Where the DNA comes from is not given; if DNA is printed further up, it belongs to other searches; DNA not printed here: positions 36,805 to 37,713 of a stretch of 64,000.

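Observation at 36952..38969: Candidate novel two-gene defence/abortive-infection module: P-loop NTPase + small 3-TM membrane protein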

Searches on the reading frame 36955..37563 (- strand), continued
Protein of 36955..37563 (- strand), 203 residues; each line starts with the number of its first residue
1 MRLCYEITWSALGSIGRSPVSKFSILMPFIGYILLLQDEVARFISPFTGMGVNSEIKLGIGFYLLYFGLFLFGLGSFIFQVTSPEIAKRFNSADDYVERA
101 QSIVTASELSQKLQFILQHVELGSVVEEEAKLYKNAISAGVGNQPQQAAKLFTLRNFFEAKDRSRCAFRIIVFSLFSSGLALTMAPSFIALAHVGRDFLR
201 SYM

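Call 55: search_protein_families(library=ncbifam, proteins=[P0330], max_evalue=0.1)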
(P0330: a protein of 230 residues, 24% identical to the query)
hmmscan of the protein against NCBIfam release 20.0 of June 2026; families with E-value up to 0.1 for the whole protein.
P0330 (230 aa): 0 families

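Call 78: search_solved_structures(query=A3, max_evalue=1)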
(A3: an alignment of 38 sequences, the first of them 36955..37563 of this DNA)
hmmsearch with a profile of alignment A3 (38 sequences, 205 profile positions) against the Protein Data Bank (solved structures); distinct sequences matched with E-value up to 1: 3.
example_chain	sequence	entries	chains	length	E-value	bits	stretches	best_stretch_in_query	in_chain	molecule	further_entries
9e5c_6b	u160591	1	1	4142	0.13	15.1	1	60-164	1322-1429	Dynein heavy chain, putative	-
8a22_Ub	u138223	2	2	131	0.53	13.1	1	86-170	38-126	mL105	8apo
8apn_Ub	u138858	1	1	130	0.54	13.1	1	86-170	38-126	mL105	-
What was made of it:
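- Tried and rejected: The PDB sequence search was empty (call 78).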

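Call 85: find_related_loci(query=A8, collection=metagenome_contigs, flank=5000)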
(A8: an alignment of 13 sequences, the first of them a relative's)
Query A8 (203 aa) in metagenome_contigs; peptide patterns used: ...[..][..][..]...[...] (x = any residue, [..] = any of these).
198 stretches matched a pattern; 23 encode a relative of the query (tblastn E <= 1e-3); 23 distinct loci.
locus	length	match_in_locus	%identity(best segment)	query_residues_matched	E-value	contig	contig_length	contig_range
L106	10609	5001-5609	100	1-203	8e-136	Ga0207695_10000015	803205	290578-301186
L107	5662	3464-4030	41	9-196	7e-44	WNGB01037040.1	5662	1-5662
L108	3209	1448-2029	41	9-201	2e-43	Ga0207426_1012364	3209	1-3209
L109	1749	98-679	37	7-203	2e-38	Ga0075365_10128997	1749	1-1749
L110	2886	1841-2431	37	6-198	1e-35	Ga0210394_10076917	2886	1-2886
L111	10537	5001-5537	38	9-200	2e-31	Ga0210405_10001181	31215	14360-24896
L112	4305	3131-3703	34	9-195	3e-31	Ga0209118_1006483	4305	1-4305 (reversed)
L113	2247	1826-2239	37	9-143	1e-21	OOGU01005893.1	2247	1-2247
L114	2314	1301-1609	36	8-113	6e-16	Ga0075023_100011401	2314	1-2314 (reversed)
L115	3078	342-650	36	8-113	6e-16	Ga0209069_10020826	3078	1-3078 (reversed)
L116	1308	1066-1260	46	5-68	9e-15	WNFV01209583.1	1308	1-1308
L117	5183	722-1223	30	22-186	2e-13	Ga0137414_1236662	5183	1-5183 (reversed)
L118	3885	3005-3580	27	22-188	1e-10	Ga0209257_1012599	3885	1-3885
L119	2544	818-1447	25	9-198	1e-8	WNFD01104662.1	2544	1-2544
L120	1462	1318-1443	50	6-47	5e-8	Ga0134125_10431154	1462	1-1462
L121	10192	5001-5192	41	9-69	1e-7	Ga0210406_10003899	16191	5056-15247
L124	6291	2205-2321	44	8-46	2e-7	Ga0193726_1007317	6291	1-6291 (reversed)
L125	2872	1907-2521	28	21-200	2e-7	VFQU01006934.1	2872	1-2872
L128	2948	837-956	38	9-48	1e-5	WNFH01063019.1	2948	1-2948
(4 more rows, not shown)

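Call 88: search_protein_families(library=pfam, proteins=[L119:113-727:+, L128:132-746:+, L125:284-1510:+, L118:2106-2660:+, L110:1394-1810:+, L121:1855-4911:+, L108:20-1153:+, L111:4377-4724:+, L114:794-1189:+, L124:1673-2092:+], max_evalue=0.001)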
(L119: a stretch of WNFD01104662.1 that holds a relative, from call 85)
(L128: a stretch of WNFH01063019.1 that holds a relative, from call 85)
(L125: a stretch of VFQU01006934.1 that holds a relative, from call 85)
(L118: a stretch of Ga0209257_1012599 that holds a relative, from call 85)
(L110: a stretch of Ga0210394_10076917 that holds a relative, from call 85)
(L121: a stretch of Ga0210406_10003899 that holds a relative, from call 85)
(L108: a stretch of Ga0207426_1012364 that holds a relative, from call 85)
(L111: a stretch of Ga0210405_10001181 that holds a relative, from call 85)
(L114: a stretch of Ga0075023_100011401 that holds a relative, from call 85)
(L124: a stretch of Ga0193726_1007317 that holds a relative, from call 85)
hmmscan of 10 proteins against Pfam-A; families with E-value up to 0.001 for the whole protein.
L119:113-727:+ (205 aa): 3 families
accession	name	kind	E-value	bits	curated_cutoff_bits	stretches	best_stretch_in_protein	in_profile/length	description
PF00005.33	ABC_tran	-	6.2e-08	33.8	25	1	38-109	73-137/137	ABC transporter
PF13304.12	AAA_21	-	0.00022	21.8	27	1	84-142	243-302/304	AAA domain, putative AbiEii toxin, Type IV TA system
PF02463.25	SMC_N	-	0.00056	19.8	40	1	77-150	136-209/220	RecF/RecN/SMC N terminal domain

L128:132-746:+ (205 aa): 3 families
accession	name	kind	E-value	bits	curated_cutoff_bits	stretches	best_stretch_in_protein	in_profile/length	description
PF00005.33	ABC_tran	-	7.5e-08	33.5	25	1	38-109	73-137/137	ABC transporter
PF13304.12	AAA_21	-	0.00022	21.9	27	1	84-142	243-302/304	AAA domain, putative AbiEii toxin, Type IV TA system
PF02463.25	SMC_N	-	0.00057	19.8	40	1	76-150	135-209/220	RecF/RecN/SMC N terminal domain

L125:284-1510:+ (409 aa): 1 family
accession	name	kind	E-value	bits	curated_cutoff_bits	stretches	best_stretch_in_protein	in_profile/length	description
PF13481.12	AAA_25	-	1.4e-22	80.7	27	1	45-236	18-191/195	AAA domain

L118:2106-2660:+ (185 aa): 0 families

L110:1394-1810:+ (139 aa): 1 family
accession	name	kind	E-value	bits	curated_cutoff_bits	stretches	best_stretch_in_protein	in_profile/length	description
PF01381.28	HTH_3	-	2.5e-07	31.1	23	1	58-109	2-53/55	Helix-turn-helix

L121:1855-4911:+ (1019 aa): 11 families
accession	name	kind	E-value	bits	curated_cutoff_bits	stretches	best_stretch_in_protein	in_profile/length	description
PF17755.6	UvrA_DNA-bind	-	5.1e-44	149.5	23.2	1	353-462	1-110/110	UvrA DNA-binding domain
PF17760.6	UvrA_inter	-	4.7e-38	129.8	23.3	1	175-282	1-108/109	UvrA interaction domain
PF00005.33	ABC_tran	-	3.3e-20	73.5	25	1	853-924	73-137/137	ABC transporter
PF02463.25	SMC_N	-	3.7e-09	36.8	40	0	892-965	136-209/220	RecF/RecN/SMC N terminal domain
PF13555.12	AAA_29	-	1.7e-06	28.1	27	0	694-731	19-59/61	P-loop containing region of AAA domain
PF13191.12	AAA_16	-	1.3e-05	26.2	32.6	0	66-132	21-93/167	AAA ATPase domain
PF03193.22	RsgA_GTPase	-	3.4e-05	24.2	30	0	46-86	84-123/174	RsgA GTPase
PF13304.12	AAA_21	-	0.00011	22.8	27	0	900-957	244-302/304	AAA domain, putative AbiEii toxin, Type IV TA system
PF20703.3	nSTAND1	-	0.00014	22.1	27.1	0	55-127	19-87/379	Novel STAND NTPase 1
PF00684.25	DnaJ_CXXCXGXG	-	0.00027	21.6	32.7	0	802-833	17-51/65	DnaJ central domain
PF13481.12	AAA_25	-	0.00071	19.7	27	0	694-719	30-55/195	AAA domain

L108:20-1153:+ (378 aa): 0 families

L111:4377-4724:+ (116 aa): 0 families

L114:794-1189:+ (132 aa): 0 families

L124:1673-2092:+ (140 aa): 0 families
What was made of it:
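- Tried and rejected: Their upstream neighbours are unrelated: uvrA in three loci, AAA_25 and HTH_3 in others (call 88).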

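Call 91: search_dna_similar(query=window:36955-37563:-, collection=plasmids, mode=protein, max_rows=15, max_evalue=0.001)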
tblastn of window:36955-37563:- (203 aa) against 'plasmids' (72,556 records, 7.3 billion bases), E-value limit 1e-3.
Records with a match: 3; places in all: 3; records where one place covers at least 80% of the query: 2.
Best place of each record, by identity: <60% 3.
By first word of the organism name: Rhizobium 2; Sinorhizobium 1.
By predicted mobility (MOB-suite, as given by PLSDB): conjugative 2; non-mobilizable 1.
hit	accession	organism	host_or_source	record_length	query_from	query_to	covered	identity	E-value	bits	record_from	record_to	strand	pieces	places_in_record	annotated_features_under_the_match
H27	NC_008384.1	Rhizobium johnstonii 3841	-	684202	9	194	92%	23.1%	2e-4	49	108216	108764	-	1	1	hypothetical protein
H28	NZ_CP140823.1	Rhizobium johnstonii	Trifolium pratense,whole organism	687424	9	194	92%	23.1%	2e-4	49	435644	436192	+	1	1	hypothetical protein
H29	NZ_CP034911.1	Sinorhizobium alkalisoli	single cell,root nodule of Sesbania ...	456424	5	131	63%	26.8%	7e-4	47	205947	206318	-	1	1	hypothetical protein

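Call 92: search_dna_similar(query=window:36955-37563:-, collection=phages, mode=protein, max_rows=10, max_evalue=0.001)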
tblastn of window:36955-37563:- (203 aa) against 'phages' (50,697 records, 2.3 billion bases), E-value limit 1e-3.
No match.

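Call 93: fold_search(model_id=the predicted structure, library=viral)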
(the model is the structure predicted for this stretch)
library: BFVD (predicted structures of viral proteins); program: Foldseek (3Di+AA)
matches with E <= 10: 265; with E <= 0.001: 0
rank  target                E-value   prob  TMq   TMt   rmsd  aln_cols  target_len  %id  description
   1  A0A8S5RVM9            2.7e-01  0.23  0.18  0.20  24.9       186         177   14  Uncharacterized protein [Siphoviridae sp. ctLeG9]
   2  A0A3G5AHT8            3.7e-01  0.21  0.19  0.20  25.2       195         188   13  Uncharacterized protein [Solumvirus sp.]
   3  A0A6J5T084            4.3e-01  0.20  0.20  0.05  20.1       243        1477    9  Uncharacterized protein [uncultured Caudovirales phage]
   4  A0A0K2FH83            5.5e-01  0.20  0.17  0.24  26.8       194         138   10  Uncharacterized protein [Achromobacter phage phiAxp-2]
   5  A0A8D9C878            6.3e-01  0.28  0.25  0.22  22.6       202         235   17  Uncharacterized protein [uncultured marine phage]
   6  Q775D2                6.9e-01  0.09  0.16  0.14  30.0       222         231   12  Bbp12 [Bordetella phage BPP-1]
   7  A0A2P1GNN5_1          7.3e-01  0.13  0.16  0.04  19.2       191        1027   13  Replicase polyprotein 1ab (Fragment) [Hainan hebius popei arterivirus]
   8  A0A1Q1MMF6            7.6e-01  0.08  0.14  0.14  21.4       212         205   15  Matrix protein 1 (Fragment) [Steelhead trout orthomyxovirus-1]
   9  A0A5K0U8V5            7.6e-01  0.08  0.14  0.11  23.9       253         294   10  Uncharacterized protein [Yasminevirus sp. GU-2018]
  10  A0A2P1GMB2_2          1.1e+00  0.14  0.21  0.06  27.6       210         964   13  Uncharacterized protein [Western African lungfish astro-like virus]
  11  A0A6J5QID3            1.4e+00  0.15  0.21  0.11  15.4       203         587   10  Uncharacterized protein [uncultured Caudovirales phage]
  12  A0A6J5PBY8            1.4e+00  0.14  0.17  0.11  22.6       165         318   13  Uncharacterized protein [uncultured Caudovirales phage]
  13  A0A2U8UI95            1.4e+00  0.13  0.19  0.15  13.9       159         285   16  (no name in the UniProt tables at hand)
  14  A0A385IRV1            1.4e+00  0.08  0.17  0.15  27.5       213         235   15  (no name in the UniProt tables at hand)
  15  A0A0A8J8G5            1.6e+00  0.08  0.18  0.19  24.0       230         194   12  Uncharacterized protein [Ralstonia phage RSL2]
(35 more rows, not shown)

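Call 94: get_annotated_region(hit=H27, flank=5000)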
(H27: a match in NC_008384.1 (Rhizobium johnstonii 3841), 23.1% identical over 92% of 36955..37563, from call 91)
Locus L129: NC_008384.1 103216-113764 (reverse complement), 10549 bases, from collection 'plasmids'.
description: Rhizobium johnstonii 3841 plasmid pRL11, complete sequence
organism: Rhizobium johnstonii 3841 (NCBI taxid 216596)
taxonomy: Bacteria; Pseudomonadota; Alphaproteobacteria; Hyphomicrobiales; Rhizobiaceae; Rhizobium; Rhizobium johnstonii; Rhizobium johnstonii 3841
host: -; source: -; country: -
typing (MOB-suite, as given by PLSDB): conjugative; relaxase MOBQ; mating-pair formation MPF_T
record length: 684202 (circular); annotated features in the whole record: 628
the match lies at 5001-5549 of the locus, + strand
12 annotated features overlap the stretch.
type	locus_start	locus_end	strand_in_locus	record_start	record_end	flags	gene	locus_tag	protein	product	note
CDS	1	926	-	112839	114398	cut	-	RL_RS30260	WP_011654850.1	class I SAM-dependent DNA methyltransferase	-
CDS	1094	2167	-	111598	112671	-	-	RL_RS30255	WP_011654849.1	DUF4917 family protein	-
CDS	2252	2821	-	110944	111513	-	-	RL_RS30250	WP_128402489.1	hypothetical protein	-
CDS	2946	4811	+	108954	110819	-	-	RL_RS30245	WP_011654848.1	DUF262 domain-containing protein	-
CDS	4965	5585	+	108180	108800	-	-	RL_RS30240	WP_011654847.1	hypothetical protein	-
CDS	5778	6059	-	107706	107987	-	-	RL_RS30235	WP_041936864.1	hypothetical protein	-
CDS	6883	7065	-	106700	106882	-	-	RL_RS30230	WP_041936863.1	hypothetical protein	-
CDS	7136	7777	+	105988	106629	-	-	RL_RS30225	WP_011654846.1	alpha/beta family hydrolase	-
CDS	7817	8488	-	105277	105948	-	-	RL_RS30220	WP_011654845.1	RES family NAD+ phosphorylase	-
CDS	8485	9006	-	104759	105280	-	-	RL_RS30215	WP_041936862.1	MbcA/ParS/Xre antitoxin family protein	-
CDS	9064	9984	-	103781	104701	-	pcaQ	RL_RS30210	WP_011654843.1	pca operon transcription factor PcaQ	GO:0019619 - 3,4-dihydroxybenzoate catabolic process [Evidence IEA]; GO:0045893 - positive regulation of DNA-templated ...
CDS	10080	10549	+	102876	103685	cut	pcaD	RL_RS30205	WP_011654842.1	3-oxoadipate enol-lactonase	GO:0042952 - beta-ketoadipate pathway [Evidence IEA]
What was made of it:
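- A distant member of the membrane family on Rhizobium johnstonii pRL11 sits in a defence-type island with a DUF262 protein, DUF4917, a DNA methyltransferase and RES-Xre (calls 91, 94).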
